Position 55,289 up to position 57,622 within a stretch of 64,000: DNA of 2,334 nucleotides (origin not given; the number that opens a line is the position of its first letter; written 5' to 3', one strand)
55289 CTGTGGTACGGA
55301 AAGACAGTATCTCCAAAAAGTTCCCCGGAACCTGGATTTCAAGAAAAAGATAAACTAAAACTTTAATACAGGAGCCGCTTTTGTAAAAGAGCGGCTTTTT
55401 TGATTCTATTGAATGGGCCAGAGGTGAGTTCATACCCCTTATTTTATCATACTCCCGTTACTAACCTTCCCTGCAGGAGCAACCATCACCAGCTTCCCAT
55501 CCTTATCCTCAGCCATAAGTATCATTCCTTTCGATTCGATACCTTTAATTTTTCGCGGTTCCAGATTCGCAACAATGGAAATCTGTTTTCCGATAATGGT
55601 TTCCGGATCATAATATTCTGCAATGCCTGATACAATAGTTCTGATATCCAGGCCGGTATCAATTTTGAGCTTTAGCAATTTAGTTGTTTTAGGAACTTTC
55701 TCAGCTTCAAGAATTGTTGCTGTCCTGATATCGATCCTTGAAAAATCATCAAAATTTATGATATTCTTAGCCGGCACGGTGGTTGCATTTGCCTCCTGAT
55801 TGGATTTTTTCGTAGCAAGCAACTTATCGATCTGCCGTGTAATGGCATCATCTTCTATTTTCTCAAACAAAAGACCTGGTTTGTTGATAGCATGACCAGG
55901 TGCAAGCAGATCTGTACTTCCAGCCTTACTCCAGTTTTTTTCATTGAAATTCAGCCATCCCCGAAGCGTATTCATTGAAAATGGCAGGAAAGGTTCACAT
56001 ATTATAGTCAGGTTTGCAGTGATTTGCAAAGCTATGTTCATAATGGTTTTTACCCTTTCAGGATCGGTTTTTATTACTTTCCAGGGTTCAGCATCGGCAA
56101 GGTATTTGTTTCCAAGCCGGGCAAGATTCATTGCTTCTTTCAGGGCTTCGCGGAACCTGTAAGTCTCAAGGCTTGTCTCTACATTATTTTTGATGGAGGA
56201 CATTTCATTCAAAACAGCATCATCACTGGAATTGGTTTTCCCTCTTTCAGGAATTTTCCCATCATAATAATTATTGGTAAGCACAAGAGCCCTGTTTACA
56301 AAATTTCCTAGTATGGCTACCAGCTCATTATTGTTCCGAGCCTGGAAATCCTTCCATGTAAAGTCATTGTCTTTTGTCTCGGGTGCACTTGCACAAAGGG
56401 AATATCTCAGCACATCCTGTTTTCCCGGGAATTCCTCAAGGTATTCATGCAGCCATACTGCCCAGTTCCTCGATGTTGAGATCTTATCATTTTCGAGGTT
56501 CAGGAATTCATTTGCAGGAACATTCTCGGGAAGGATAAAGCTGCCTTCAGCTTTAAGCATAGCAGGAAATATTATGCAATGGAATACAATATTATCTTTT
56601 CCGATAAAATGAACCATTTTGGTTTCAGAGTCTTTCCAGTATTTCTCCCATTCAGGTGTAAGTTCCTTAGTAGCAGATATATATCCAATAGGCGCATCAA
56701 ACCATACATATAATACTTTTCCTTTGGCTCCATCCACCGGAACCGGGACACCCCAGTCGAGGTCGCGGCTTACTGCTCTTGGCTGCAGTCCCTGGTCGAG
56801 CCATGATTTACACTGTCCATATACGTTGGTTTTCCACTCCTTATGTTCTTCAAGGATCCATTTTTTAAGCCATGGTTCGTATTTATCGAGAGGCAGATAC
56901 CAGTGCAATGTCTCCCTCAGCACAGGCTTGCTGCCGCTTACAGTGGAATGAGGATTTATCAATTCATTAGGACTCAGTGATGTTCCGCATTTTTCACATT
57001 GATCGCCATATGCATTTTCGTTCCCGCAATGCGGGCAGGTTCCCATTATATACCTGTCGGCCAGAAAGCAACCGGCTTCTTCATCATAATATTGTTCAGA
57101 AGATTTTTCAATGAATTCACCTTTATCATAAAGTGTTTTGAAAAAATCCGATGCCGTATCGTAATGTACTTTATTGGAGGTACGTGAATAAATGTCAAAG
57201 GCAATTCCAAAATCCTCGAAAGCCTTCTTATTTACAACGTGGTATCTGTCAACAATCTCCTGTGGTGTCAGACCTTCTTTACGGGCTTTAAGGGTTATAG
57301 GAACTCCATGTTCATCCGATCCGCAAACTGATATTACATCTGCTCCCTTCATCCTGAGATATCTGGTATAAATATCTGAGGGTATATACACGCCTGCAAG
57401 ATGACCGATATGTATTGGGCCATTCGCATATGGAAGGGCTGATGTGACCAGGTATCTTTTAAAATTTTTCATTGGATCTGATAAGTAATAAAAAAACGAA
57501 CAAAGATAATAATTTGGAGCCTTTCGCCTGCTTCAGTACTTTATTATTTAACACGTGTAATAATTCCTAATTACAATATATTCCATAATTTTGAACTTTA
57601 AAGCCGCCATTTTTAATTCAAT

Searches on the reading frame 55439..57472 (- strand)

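Call 95: search_protein_families(library=pfam, proteins=[window:55439-57472:-], max_evalue=0.0001)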
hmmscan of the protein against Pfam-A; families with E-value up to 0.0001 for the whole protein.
window:55439-57472:- (677 aa): 5 families
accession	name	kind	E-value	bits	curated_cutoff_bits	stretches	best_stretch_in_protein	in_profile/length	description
PF09334.17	tRNA-synt_1g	-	6.2e-160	532.7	20.1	1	7-395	1-390/391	tRNA synthetases class I (M)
PF01588.26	tRNA_bind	-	3.5e-25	88.4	27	1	582-674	1-95/96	Putative tRNA binding domain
PF19303.5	Anticodon_3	-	6.8e-23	81.7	23.5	1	407-546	1-142/152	Anticodon binding domain of methionyl tRNA ligase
PF00133.28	tRNA-synt_1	-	2.5e-14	53.3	22.7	1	3-246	21-245/414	tRNA synthetases class I (I, L, M and V)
PF08264.19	Anticodon_1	-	1.1e-06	29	25.1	1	418-502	2-85/148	Anticodon-binding domain of tRNA ligase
